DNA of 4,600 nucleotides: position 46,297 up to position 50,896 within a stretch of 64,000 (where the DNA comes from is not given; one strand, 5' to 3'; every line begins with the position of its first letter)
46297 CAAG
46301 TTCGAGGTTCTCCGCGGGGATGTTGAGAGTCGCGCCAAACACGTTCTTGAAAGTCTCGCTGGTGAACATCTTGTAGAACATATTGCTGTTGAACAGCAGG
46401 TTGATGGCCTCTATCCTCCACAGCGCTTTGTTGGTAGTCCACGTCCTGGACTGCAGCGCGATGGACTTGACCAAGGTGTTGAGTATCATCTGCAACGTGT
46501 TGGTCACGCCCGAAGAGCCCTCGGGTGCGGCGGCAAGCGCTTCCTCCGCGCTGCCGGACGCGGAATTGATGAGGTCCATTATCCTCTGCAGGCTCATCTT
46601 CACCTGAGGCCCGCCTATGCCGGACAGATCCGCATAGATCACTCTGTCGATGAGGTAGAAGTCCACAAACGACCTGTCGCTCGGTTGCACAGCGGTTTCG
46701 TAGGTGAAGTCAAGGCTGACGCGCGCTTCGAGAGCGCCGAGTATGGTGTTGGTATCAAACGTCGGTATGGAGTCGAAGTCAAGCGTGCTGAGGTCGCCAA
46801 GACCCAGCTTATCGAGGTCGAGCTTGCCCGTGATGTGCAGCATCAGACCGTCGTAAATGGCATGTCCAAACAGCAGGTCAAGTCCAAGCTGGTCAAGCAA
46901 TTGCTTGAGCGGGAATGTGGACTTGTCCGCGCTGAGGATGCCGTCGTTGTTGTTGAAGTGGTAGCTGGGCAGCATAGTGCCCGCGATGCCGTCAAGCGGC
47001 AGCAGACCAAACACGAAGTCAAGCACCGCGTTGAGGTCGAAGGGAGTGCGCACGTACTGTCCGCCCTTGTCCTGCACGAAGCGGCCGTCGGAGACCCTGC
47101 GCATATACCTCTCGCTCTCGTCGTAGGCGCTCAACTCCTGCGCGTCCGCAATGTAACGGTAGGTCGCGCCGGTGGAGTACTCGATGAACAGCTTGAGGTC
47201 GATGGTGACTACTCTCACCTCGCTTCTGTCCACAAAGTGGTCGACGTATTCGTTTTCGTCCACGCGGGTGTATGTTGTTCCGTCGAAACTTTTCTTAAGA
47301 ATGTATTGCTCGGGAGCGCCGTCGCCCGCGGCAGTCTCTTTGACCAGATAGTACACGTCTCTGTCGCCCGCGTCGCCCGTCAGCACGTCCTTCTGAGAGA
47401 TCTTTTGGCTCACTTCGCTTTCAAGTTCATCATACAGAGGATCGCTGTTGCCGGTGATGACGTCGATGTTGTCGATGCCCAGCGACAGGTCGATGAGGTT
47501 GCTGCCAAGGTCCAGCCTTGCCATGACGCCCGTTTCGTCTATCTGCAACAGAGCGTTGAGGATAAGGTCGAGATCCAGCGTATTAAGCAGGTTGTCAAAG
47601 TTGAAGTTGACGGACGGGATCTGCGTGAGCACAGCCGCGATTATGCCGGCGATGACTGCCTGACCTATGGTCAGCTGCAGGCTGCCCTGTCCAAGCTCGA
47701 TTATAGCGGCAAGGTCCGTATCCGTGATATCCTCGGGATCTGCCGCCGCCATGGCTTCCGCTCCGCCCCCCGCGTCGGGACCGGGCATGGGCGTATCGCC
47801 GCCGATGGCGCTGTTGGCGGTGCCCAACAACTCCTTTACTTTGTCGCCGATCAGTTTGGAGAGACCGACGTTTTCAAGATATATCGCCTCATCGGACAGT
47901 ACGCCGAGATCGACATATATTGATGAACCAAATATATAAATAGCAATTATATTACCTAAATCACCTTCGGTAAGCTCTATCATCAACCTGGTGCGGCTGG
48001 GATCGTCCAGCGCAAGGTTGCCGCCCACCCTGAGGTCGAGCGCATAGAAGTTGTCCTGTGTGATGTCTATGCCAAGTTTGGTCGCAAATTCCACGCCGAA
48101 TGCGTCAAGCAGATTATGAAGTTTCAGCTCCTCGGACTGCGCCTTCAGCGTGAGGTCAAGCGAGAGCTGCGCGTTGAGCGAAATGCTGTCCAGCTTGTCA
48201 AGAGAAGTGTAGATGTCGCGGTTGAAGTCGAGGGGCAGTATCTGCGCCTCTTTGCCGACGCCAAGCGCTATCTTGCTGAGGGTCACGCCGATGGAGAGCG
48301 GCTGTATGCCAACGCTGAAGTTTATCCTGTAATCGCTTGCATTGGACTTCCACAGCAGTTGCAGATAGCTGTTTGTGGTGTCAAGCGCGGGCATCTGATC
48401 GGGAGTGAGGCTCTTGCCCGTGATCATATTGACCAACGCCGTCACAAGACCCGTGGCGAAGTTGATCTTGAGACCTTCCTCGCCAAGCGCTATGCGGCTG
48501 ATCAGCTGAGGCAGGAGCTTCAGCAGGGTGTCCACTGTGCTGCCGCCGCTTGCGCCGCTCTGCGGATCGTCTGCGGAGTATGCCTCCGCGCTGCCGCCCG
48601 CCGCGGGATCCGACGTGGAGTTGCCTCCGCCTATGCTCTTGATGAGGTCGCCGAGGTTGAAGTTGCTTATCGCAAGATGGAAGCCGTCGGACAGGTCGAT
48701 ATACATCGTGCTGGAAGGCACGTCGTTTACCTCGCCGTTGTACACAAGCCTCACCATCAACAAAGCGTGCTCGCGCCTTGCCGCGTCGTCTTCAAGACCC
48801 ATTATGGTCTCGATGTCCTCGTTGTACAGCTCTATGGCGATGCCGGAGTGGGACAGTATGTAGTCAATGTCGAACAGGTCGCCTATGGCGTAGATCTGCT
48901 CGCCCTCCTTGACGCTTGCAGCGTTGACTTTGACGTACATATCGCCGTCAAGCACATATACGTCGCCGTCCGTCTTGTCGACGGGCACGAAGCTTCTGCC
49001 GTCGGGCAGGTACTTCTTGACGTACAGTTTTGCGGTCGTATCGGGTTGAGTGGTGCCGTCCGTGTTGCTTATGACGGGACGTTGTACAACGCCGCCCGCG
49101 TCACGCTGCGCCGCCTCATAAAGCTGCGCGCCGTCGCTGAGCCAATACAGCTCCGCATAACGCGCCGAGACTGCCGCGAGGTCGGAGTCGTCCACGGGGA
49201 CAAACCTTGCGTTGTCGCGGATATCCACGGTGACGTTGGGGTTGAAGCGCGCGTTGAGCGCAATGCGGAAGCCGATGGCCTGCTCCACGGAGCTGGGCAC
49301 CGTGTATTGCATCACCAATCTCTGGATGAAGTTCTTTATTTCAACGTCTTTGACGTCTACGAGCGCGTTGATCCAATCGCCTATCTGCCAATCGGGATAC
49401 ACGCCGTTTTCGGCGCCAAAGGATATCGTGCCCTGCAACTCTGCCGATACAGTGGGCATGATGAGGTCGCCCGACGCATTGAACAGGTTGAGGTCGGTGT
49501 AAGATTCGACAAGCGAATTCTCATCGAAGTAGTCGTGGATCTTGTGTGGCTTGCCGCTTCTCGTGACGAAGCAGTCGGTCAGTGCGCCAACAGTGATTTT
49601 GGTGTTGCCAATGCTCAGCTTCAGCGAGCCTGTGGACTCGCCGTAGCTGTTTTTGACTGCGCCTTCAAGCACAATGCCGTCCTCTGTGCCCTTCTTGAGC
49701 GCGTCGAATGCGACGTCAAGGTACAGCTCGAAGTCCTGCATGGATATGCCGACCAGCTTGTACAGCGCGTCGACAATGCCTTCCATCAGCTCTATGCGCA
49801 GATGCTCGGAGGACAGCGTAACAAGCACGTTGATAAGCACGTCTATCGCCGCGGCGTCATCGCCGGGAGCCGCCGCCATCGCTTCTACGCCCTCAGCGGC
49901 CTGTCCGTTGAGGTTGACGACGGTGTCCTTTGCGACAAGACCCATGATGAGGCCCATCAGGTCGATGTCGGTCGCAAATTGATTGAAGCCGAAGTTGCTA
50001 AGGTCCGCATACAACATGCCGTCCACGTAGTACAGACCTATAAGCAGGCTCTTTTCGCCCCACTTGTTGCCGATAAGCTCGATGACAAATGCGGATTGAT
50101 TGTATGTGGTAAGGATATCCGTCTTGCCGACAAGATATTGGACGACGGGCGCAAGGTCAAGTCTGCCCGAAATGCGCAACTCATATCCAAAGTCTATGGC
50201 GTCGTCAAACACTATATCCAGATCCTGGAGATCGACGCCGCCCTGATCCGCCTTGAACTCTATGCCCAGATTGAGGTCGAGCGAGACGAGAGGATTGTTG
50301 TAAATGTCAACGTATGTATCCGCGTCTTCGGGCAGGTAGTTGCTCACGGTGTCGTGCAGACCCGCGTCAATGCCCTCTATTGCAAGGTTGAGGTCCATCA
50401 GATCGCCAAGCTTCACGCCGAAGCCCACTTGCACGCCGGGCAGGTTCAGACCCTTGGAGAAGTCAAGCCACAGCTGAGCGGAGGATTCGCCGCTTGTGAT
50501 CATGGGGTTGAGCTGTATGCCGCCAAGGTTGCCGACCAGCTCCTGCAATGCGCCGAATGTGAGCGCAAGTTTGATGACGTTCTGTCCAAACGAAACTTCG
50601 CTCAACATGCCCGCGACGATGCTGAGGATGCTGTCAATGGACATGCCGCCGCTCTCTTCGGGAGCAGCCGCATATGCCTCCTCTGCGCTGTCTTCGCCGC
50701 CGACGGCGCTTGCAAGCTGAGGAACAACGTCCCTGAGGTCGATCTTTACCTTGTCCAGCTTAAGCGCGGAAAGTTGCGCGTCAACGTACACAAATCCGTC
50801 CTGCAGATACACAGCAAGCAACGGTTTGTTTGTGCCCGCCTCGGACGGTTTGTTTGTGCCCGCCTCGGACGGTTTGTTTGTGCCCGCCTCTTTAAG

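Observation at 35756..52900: The N-terminal ~5,850 aa are built from about 13 very large degenerate modules with conserved starts and ends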

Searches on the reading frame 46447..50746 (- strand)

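Call 10: find_homologous_proteins(query=window:46447-50746:-)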
Query window:46447-50746:- (1433 aa): 2 proteins with E <= 0.001 among 8000 candidates.
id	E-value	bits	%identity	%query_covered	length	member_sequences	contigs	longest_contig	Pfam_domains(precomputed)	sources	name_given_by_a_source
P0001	2.4e-202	693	32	98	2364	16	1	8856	-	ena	-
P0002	1.1e-135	473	33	71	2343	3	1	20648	-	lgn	-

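Call 14: find_encoding_contigs(protein=P0002, flank=10000, max_places=4)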
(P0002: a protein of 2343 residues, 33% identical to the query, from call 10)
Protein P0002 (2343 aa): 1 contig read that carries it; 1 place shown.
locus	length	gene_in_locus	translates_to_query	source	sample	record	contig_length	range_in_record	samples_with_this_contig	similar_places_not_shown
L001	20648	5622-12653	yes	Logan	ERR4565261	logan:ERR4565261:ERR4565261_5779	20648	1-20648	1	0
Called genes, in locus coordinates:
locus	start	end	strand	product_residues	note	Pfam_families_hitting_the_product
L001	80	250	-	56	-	-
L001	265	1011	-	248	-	PF07786:HGSNAT_cat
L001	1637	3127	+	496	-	-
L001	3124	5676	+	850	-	-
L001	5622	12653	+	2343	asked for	-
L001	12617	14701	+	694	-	-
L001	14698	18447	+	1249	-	-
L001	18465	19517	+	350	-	-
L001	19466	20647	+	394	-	?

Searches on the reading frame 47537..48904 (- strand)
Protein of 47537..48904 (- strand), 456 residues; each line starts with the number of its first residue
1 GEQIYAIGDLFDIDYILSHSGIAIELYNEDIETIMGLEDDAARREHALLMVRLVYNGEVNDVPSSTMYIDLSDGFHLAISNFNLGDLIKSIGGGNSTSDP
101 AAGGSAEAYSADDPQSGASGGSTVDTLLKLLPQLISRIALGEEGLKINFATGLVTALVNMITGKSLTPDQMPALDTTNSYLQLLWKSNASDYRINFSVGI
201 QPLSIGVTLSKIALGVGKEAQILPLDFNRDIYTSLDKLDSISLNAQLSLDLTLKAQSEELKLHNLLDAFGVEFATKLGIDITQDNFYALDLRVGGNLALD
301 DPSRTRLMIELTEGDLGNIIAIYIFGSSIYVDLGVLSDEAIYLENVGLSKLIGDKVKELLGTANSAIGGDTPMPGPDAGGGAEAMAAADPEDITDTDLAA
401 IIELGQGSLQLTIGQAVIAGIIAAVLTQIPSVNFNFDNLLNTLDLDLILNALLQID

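Call 59: find_homologous_proteins(query=A4, max_evalue=0.001)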
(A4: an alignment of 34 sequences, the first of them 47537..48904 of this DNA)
Query A4 (34 sequences): 8000 candidates shared short words with the query, none scored E <= 0.001.

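Call 68: predict_structure(alignment_id=A4)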
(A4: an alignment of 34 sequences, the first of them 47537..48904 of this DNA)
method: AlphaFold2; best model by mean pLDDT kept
length: 456 residues; sequences in the alignment: 34
mean_pLDDT: 69.5   pTM: 0.57
mean pLDDT of the five models: 69.5, 68.8, 66.1, 66.0, 65.0
residues with pLDDT >= 90: 61; 70-90: 199; 50-70: 98; < 50: 98
segments of 3 or more residues with pLDDT < 50: 1-8, 98-113, 115-118, 218-227, 270-278, 376-412, 445-456
pLDDT, mean of each block of 10 residues (from residue 1): 43 75 82 85 81 85 84 76 74 53 36 47 64 80 86 76 77 86 77 89 90 60 45 73 88 73 55 48 83 88 90 88 92 90 90 83 66 49 32 40 39 54 63 66 49 35
secondary structure, 60 per line:
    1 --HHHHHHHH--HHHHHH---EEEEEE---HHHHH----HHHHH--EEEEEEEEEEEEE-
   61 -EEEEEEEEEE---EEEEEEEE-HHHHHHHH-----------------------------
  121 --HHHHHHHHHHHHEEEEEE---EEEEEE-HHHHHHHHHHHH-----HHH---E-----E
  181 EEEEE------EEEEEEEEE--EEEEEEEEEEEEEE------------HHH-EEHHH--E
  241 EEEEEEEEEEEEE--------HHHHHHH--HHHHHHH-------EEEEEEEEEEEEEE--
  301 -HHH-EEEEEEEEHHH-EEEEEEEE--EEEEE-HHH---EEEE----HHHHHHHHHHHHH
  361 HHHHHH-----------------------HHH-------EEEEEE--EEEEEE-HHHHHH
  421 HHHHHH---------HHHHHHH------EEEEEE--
elements in order: H3-10 H13-18 E22-27 H31-35 H40-44 E47-59 E62-71 E75-82 H84-91 H123-134 E135-140 E144-149 H151-162 E180-185 E192-200 E203-216 E240-253 H262-268 H271-277 E285-298 E306-313 E318-325 E328-332 E340-343 H348-366 E400-405 E408-413 H415-426 H436-442 E449-454

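Call 70: fold_search(model_id=the predicted structure, library=pdb)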
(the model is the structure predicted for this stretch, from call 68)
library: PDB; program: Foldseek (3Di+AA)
matches with E <= 10: 324; with E <= 0.001: 0
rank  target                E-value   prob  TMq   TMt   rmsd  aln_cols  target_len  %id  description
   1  3a0o_A                3.9e-02  0.25  0.12  0.08  18.8       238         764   11  Crystal structure of alginate lyase from Agrobacterium tumefaciens C58 (released 2010-03-31)
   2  3afl_A                6.3e-02  0.21  0.12  0.08  18.6       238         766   11  Crystal structure of exotype alginate lyase Atu3025 H531A complexed with alginate trisaccharide (released 2010-04-28)
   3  4iiq_C                2.2e-01  0.06  0.08  0.10  22.8       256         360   10  Crystal structure of a human MAIT TCR in complex with bovine MR1 (released 2013-04-24)
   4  6ehb_C                2.3e-01  0.06  0.09  0.11  23.1       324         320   10  OmpU, an outer membrane protein, of Vibrio cholerae (released 2018-04-25)
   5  9g33_UQ               3.3e-01  0.03  0.07  0.05  25.0       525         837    6  Stalled 90S - Utp23-Krr1-deltaC3 (released 2025-06-18)
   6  4ph7_B                4.3e-01  0.13  0.13  0.14  11.2       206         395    9  Structure of Osh6p in complex with phosphatidylinositol 4-phosphate (released 2015-07-29)
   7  7svl_B                4.3e-01  0.03  0.09  0.06  22.6       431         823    7  DPP9 IN COMPLEX WITH LIGAND ICeD-2 (released 2022-10-05)
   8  6gjc_A                5.1e-01  0.03  0.10  0.03  21.3       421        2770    9  Structure of Mycobacterium tuberculosis Fatty Acid Synthase - I (released 2018-09-05)
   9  4l8s_C                6.0e-01  0.04  0.09  0.10  22.4       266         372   10  Crystal structure of a human Valpha7.2/Vbeta13.3 MAIT TCR in complex with bovine MR1 (released 2013-10-16)
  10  4tmd                  6.0e-01  0.02  0.06  0.12  23.7       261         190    9  X-ray structure of Putative uncharacterized protein (Rv0999 ortholog) from Mycobacterium smegmatis (released 2014-07-02)
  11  8bp6_B                6.3e-01  0.04  0.09  0.10  21.4       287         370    8  Structure of MHC-class I related molecule MR1 with bound M3Ade. (released 2023-11-29)
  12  6e1i                  7.0e-01  0.03  0.09  0.10  19.1       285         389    9  HLA-A*0201 single chain trimer with murine H2K alpha 3 domain and HPV.16 E7 peptide YMLDLQPET (released 2019-07-17)
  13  7svl_A                7.4e-01  0.03  0.10  0.07  22.5       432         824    7  DPP9 IN COMPLEX WITH LIGAND ICeD-2 (released 2022-10-05)
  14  7acg                  7.8e-01  0.09  0.16  0.16  22.0       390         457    7  In meso structure of the alginate exporter, AlgE, from Pseudomonas aeruginosa in 9.8 monoacylglycerol (released 2020-12-16)
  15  6ehc_A                7.8e-01  0.03  0.10  0.12  23.4       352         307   10  OmpUdeltaN (N-terminus deletion mutant of OmpU), outer membrane protein of Vibrio cholerae (released 2018-04-25)
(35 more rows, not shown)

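Call 72: search_solved_structures(query=A4, max_evalue=10)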
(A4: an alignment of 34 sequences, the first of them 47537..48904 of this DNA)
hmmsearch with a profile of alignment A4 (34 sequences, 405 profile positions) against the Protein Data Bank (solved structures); distinct sequences matched with E-value up to 10: 0.

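Call 74: fold_search(model_id=the predicted structure, library=viral)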
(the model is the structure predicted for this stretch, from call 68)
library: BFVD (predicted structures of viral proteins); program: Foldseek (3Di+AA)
matches with E <= 10: 353; with E <= 0.001: 0
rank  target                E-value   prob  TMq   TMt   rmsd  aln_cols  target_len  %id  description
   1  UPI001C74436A         2.1e-02  0.12  0.09  0.04  45.1       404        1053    9  (no name look-up for this kind of identifier)
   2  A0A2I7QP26            2.2e-02  0.10  0.09  0.07  25.6       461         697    8  (no name in the UniProt tables at hand)
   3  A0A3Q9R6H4            5.0e-02  0.51  0.12  0.26  12.6       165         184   10  (no name in the UniProt tables at hand)
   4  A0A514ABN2            1.1e-01  0.15  0.11  0.22  20.0       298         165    9  (no name in the UniProt tables at hand)
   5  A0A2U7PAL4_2          1.1e-01  0.12  0.15  0.08  16.5       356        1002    8  (no name in the UniProt tables at hand)
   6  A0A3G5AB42            1.8e-01  0.05  0.09  0.10  25.8       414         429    7  Uncharacterized protein [Hyperionvirus sp.]
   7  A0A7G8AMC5            2.9e-01  0.09  0.08  0.17  16.6       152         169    8  (no name in the UniProt tables at hand)
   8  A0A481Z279            2.9e-01  0.09  0.10  0.17  12.8       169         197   13  Uncharacterized protein [Pithovirus LCPAC101]
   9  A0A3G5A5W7            2.9e-01  0.02  0.08  0.08  26.8       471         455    7  Uncharacterized protein [Harvfovirus sp.]
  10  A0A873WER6            4.2e-01  0.54  0.08  0.28   9.0        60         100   15  (no name in the UniProt tables at hand)
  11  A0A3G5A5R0            4.2e-01  0.02  0.08  0.08  24.3       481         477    8  Uncharacterized protein [Harvfovirus sp.]
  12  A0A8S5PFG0            4.5e-01  0.02  0.06  0.06  27.4       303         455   10  Uncharacterized protein [Siphoviridae sp. ctwDU14]
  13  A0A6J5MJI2            5.3e-01  0.41  0.08  0.37  10.9        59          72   17  Uncharacterized protein [uncultured Caudovirales phage]
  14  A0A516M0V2            5.3e-01  0.04  0.09  0.07  26.1       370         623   11  (no name in the UniProt tables at hand)
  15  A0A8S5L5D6            6.2e-01  0.11  0.11  0.23  11.1       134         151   15  Coat protein [ssRNA phage SRR7976301_11]
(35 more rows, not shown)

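Call 80: search_protein_families(library=pfam, alignment_id=A4, max_evalue=1)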
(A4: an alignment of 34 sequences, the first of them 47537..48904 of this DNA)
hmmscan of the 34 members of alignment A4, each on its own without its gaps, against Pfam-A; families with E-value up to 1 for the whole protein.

A. member 1, window:47537-48904:- (456 aa): 0 families

B. families by the number of members that match (of 34 scanned): 13 families
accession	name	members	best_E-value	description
PF05480.16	PSMbeta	1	0.026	Phenol-soluble modulin beta protein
PF23607.1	WZC_N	1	0.037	Tyrosine-protein kinase Wzc, N-terminal domain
PF16083.10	Phage_holin_3_3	1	0.05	LydA holin phage, holin superfamily III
PF12049.13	DUF3531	1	0.069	Protein of unknown function (DUF3531)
PF05540.17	Serpulina_VSP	1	0.083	Serpulina hyodysenteriae variable surface protein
PF07969.17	Amidohydro_3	1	0.1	Amidohydrolase family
PF07661.19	MORN_2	1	0.13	MORN repeat variant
PF15524.11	Ntox17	1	0.13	Novel toxin 17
PF19823.4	DUF6305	1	0.14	Domain of unknown function (DUF6305)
PF10257.15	RAI16-like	1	0.14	Retinoic acid induced 16-like protein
PF00428.24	Ribosomal_60s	1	0.19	60s Acidic ribosomal protein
PF25568.1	AAA_lid_At3g28540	1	0.19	At3g28540-like, AAA+ ATPase lid domain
PF04952.20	AstE_AspA_hybrid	1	0.2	AstE/AspA barrel-sandwich hybrid domain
